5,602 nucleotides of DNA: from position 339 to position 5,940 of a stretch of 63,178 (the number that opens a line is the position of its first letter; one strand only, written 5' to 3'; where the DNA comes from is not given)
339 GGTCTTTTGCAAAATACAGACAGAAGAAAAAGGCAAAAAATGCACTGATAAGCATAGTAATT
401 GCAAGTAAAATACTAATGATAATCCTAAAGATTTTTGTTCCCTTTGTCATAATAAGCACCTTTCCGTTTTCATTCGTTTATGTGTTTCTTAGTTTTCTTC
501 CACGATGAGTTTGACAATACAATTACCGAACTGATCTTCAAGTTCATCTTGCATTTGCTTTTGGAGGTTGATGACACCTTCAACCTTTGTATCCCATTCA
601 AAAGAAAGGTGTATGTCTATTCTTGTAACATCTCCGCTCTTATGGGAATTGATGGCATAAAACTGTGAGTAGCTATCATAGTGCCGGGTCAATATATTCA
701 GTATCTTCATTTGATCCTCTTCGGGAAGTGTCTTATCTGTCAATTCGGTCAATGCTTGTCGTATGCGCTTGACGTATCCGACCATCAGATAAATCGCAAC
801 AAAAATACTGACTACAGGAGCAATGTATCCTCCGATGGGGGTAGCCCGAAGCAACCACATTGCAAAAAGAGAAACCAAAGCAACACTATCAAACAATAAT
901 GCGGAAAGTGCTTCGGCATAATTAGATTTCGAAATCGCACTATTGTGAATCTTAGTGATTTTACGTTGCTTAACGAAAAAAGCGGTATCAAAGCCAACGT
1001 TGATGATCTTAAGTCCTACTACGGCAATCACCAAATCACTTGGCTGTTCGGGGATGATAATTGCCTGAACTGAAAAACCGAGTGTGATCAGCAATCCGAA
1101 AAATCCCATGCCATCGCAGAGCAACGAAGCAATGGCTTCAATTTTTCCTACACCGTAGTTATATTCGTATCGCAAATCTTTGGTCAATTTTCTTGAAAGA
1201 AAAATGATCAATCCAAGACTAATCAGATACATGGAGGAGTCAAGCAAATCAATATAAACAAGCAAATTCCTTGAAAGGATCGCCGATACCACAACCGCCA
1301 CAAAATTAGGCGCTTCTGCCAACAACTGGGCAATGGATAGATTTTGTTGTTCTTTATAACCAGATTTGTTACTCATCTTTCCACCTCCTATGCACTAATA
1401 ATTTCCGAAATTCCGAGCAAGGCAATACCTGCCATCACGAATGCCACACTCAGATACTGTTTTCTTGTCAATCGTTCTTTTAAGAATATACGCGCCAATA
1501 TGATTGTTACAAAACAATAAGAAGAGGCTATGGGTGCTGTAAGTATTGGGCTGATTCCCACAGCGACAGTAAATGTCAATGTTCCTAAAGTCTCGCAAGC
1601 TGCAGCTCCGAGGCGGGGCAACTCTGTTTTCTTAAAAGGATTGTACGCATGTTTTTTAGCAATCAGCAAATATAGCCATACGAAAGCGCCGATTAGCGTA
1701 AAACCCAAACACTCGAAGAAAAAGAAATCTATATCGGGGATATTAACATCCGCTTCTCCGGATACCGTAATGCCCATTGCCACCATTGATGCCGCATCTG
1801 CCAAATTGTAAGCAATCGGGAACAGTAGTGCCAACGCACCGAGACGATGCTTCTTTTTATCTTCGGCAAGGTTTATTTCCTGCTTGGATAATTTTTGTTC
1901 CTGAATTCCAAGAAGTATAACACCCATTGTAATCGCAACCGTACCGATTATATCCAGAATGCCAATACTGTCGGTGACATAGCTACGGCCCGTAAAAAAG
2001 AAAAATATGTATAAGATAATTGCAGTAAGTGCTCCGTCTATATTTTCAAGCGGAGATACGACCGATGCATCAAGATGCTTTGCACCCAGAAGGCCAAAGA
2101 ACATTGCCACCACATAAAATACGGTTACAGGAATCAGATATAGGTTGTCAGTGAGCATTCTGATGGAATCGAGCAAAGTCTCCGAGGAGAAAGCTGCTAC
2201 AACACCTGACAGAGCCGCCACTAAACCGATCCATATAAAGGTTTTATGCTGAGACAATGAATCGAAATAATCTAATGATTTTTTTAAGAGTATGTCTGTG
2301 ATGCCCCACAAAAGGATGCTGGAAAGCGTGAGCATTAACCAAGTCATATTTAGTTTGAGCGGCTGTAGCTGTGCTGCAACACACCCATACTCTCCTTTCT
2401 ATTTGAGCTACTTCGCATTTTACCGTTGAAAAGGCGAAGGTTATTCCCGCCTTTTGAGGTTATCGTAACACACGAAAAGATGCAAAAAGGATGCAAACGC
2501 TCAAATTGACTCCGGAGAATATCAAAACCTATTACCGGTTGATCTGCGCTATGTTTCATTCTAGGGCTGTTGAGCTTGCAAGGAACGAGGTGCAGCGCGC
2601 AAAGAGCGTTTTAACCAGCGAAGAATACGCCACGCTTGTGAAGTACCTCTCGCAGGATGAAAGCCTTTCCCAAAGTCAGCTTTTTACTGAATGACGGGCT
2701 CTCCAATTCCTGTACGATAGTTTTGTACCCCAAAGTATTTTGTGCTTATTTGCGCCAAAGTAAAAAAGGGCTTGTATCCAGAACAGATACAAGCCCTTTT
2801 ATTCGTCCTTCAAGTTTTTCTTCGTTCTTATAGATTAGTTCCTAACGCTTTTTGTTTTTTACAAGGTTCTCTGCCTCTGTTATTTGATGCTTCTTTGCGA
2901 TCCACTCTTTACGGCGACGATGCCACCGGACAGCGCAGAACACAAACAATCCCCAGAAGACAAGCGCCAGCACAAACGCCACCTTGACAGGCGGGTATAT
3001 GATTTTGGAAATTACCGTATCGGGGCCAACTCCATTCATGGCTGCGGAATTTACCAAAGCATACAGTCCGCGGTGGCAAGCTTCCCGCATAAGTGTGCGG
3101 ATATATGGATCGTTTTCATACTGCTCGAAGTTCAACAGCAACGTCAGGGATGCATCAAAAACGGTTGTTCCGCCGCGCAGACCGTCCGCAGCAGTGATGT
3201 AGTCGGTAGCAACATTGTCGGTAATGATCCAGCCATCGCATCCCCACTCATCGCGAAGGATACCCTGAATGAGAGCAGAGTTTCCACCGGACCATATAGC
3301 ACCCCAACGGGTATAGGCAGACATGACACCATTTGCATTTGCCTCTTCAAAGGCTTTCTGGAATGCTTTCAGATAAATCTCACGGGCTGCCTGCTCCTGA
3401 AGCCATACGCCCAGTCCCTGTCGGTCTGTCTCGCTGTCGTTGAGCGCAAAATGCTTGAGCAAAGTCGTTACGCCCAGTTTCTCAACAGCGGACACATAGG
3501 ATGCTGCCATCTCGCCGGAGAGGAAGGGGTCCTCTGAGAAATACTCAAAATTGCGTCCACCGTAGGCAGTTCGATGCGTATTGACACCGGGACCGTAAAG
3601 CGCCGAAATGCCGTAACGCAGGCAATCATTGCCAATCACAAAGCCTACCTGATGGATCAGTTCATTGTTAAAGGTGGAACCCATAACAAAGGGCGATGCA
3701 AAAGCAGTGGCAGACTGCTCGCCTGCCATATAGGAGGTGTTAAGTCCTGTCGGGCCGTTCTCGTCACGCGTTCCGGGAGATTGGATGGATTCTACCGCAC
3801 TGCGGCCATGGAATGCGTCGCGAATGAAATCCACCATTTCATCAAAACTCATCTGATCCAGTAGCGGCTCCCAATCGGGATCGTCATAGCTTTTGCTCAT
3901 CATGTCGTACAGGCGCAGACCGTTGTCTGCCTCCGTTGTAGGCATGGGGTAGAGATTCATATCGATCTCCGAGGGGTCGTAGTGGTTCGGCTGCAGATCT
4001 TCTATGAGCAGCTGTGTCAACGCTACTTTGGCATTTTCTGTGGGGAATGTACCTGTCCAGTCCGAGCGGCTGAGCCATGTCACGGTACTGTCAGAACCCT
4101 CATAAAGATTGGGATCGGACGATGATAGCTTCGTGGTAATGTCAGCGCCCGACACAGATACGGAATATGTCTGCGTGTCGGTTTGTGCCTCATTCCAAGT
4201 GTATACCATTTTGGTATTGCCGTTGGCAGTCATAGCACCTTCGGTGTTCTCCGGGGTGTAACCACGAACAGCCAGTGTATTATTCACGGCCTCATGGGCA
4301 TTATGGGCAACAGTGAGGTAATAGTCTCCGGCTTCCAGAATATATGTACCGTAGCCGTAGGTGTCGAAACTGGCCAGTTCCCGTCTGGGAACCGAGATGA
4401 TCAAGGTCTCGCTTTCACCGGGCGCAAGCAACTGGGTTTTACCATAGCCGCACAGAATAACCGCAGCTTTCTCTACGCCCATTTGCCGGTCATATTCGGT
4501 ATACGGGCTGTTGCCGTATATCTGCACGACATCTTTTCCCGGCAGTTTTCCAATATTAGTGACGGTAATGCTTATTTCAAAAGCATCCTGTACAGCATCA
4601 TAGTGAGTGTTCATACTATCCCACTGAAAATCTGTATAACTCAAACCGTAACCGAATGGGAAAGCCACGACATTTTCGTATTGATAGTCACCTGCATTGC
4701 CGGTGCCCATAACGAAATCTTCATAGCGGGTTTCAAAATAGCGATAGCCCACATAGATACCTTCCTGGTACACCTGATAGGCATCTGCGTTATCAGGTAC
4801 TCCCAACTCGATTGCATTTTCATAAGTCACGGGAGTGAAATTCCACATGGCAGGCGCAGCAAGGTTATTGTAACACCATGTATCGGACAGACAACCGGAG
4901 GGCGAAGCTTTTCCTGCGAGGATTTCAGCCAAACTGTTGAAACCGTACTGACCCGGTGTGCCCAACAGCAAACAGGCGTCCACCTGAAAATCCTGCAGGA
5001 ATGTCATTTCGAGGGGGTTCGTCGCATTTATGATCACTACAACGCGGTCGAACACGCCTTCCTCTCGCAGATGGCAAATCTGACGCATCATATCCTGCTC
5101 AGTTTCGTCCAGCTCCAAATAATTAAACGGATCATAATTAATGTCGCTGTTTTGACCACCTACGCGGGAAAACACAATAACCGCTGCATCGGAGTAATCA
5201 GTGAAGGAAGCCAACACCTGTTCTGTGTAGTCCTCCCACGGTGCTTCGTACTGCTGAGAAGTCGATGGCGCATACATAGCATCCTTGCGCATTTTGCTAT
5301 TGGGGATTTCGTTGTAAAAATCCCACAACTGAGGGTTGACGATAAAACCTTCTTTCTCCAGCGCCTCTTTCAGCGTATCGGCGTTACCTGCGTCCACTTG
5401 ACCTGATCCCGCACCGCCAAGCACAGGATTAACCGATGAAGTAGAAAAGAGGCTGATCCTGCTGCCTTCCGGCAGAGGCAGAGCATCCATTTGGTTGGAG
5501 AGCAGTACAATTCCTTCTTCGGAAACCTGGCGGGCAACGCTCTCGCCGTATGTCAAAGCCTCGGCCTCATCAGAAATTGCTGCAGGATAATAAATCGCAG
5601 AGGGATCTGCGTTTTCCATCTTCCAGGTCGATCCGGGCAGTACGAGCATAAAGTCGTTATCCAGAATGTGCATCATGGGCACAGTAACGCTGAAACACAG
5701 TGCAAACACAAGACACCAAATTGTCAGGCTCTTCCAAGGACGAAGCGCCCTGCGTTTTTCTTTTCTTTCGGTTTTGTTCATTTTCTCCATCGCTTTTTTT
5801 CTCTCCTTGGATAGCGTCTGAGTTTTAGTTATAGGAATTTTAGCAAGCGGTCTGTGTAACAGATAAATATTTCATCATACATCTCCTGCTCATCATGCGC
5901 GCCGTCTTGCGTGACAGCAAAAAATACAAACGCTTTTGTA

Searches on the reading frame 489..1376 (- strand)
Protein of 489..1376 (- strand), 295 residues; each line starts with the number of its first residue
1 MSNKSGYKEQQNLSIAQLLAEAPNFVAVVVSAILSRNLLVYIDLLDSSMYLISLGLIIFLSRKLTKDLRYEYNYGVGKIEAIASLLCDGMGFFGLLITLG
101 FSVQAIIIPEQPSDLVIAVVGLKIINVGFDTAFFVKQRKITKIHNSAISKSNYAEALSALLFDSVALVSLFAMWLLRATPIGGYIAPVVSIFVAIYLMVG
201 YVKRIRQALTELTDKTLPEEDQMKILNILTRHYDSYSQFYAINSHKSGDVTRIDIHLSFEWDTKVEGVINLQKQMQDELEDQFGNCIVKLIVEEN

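Call 39: search_protein_families(library=pfam, proteins=[window:489-1376:-], max_evalue=0.001)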
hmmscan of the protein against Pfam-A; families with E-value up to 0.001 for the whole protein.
window:489-1376:- (295 aa): 1 family
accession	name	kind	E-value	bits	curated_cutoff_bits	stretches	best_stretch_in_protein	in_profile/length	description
PF01545.26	Cation_efflux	-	9.2e-15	55.4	26.6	1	25-212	12-197/198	Cation efflux family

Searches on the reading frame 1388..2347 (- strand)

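Call 39: search_protein_families(library=pfam, proteins=[window:1388-2347:-], max_evalue=0.001)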
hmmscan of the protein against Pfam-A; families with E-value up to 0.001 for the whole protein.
window:1388-2347:- (319 aa): 3 families
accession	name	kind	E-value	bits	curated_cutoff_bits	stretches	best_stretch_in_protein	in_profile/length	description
PF00892.27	EamA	-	3.4e-11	44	28.2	2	190-311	15-133/135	EamA-like transporter family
PF10639.15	TMEM234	-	0.00032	21.2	30.1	0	254-311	53-112/113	Putative transmembrane family 234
PF03151.22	TPT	-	0.0009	19.1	30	1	246-316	69-140/291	Triose-phosphate Transporter family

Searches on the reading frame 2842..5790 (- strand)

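Call 39: search_protein_families(library=pfam, proteins=[window:2842-5790:-], max_evalue=0.001)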
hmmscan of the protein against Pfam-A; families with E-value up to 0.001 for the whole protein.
window:2842-5790:- (982 aa): 3 families
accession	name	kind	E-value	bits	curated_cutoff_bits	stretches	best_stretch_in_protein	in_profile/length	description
PF00933.27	Glyco_hydro_3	-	3.1e-26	93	27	1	692-866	80-259/316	Glycosyl hydrolase family 3 N terminal domain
PF01915.27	Glyco_hydro_3_C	-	1.4e-24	87.6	31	1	94-349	1-200/200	Glycosyl hydrolase family 3 C-terminal domain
PF14310.12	Fn3-like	-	8.4e-09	35.9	25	1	420-497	1-70/71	Fibronectin type III-like domain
